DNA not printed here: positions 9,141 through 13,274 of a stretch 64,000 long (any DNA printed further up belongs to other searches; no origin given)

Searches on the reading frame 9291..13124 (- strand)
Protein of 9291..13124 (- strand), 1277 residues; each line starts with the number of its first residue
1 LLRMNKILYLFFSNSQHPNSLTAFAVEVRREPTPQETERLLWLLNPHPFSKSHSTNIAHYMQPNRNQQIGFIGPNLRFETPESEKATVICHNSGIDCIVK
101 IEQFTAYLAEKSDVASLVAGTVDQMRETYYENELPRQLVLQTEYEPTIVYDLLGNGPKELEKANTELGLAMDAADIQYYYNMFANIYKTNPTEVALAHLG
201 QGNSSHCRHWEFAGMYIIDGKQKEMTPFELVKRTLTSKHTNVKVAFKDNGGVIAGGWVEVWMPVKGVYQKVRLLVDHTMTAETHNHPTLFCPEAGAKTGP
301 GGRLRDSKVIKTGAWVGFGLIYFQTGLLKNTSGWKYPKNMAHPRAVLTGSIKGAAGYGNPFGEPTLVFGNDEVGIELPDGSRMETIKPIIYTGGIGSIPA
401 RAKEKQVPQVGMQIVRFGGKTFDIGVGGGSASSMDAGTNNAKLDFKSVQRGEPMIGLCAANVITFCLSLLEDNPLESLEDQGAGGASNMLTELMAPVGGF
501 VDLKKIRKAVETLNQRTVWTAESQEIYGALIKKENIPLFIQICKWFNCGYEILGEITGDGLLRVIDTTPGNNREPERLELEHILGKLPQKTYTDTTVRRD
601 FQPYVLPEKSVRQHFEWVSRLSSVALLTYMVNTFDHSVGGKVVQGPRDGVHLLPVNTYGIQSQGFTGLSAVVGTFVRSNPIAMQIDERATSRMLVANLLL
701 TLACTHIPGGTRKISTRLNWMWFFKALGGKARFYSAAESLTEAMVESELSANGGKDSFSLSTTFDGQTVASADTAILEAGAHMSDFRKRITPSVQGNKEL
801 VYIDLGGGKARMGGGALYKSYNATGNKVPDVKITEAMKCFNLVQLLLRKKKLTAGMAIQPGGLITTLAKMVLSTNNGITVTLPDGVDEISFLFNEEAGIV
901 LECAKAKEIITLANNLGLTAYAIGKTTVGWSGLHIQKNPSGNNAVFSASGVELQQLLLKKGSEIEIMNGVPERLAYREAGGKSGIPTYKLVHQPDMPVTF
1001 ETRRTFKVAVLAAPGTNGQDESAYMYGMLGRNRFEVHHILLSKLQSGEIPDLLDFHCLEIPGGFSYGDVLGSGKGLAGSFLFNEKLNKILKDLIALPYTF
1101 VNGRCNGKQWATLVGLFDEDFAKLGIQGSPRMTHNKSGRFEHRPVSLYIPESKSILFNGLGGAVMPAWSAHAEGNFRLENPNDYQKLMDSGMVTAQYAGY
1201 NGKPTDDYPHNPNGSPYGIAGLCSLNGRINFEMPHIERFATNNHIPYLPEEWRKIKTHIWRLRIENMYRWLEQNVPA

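Call 46: search_protein_families(library=pfam, proteins=[window:9291-13124:-], max_evalue=0.001)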
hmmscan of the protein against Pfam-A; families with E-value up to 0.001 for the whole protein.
window:9291-13124:- (1277 aa): 5 families
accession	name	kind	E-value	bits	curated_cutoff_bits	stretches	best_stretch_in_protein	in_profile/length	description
PF13507.12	GATase_5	-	4.4e-60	203.4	27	1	1007-1270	3-259/260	CobB/CobQ-like glutamine amidotransferase domain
PF02769.27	AIRS_C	-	2.4e-19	70.5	23.1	2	409-565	1-154/156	AIR synthase related protein, C-terminal domain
PF22689.1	FGAR-AT_PurM_N-like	-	2.7e-13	50.4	27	1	629-768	4-142/160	FGAR-AT PurM_N-like domain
PF18072.6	FGAR-AT_linker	-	2.3e-07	31.6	26.6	1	160-209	1-49/50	Formylglycinamide ribonucleotide amidotransferase linker domain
PF18076.6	FGAR-AT_N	-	1.4e-06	28.7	26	1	24-131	4-106/115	Formylglycinamide ribonucleotide amidotransferase N-terminal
